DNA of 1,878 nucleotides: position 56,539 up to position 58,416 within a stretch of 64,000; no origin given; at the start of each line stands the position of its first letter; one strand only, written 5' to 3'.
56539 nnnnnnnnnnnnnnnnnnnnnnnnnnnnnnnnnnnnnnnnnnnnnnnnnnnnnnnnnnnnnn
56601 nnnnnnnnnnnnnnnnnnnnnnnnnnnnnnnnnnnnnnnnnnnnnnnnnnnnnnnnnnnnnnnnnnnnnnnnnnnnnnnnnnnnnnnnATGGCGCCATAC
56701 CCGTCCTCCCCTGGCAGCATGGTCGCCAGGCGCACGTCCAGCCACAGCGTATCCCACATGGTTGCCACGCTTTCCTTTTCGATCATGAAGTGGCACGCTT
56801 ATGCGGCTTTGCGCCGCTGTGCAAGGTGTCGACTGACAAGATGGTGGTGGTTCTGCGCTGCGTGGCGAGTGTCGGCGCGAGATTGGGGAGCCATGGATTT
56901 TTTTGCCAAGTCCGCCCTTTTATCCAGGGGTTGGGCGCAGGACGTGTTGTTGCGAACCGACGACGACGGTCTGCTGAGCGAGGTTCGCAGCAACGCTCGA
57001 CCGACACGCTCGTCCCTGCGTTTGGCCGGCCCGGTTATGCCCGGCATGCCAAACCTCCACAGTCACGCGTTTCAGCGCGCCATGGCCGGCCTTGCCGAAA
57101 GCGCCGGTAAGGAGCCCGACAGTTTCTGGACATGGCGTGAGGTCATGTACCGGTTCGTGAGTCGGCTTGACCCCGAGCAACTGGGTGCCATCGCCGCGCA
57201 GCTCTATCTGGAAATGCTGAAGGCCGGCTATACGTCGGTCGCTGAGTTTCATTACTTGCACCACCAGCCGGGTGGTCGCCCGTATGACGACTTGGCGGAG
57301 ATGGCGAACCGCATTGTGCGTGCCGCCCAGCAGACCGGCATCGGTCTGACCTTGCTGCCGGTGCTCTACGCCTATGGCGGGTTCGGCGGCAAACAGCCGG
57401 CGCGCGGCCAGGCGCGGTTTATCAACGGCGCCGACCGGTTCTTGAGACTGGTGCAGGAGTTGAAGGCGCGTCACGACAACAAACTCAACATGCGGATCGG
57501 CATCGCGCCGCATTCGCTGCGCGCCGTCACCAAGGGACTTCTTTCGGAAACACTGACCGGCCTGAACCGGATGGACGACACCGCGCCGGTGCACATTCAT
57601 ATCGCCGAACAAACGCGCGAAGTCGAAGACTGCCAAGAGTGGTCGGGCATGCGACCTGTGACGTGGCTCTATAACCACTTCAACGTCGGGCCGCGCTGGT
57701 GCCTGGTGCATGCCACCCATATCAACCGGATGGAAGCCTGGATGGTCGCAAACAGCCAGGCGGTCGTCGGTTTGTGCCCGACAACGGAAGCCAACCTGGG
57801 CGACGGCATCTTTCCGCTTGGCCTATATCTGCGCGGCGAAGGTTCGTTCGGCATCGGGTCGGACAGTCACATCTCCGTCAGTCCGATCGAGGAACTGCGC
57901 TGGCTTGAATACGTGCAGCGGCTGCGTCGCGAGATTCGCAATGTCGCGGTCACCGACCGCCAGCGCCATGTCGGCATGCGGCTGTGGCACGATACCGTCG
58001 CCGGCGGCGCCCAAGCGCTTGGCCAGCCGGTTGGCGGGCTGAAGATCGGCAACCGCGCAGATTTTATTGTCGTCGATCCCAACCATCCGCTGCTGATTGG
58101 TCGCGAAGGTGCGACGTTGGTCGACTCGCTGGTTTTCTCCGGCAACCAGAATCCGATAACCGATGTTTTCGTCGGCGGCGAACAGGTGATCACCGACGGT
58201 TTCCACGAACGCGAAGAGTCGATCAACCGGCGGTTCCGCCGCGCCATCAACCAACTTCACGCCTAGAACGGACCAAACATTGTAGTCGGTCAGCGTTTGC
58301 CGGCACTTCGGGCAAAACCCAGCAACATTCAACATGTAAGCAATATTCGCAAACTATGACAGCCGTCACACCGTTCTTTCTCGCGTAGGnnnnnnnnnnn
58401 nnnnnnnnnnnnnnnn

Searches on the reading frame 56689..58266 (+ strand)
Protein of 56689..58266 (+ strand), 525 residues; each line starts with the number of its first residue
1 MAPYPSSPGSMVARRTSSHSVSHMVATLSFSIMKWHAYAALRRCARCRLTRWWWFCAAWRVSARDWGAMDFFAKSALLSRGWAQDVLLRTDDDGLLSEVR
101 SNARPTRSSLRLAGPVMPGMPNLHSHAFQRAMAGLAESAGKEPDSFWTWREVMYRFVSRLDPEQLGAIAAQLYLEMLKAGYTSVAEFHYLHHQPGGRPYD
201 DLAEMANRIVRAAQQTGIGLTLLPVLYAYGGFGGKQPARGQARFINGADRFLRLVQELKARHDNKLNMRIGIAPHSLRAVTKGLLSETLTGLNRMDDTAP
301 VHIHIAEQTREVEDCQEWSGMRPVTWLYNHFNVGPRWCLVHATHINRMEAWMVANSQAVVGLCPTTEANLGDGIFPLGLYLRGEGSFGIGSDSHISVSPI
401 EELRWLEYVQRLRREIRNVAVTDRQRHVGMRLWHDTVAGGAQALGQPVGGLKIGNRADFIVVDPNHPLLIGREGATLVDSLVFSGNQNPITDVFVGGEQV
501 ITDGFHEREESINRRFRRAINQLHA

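Call 46: search_protein_families(library=pfam, proteins=[window:56689-58266:+], max_evalue=0.001)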
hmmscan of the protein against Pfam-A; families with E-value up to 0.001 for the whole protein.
window:56689-58266:+ (525 aa): 2 families
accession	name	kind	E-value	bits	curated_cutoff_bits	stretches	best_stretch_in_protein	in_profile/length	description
PF01979.26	Amidohydro_1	-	2.4e-28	99.8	25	1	116-500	2-345/345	Amidohydrolase family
PF07969.17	Amidohydro_3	-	0.00016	21.8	29.7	0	341-465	312-447/472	Amidohydrolase family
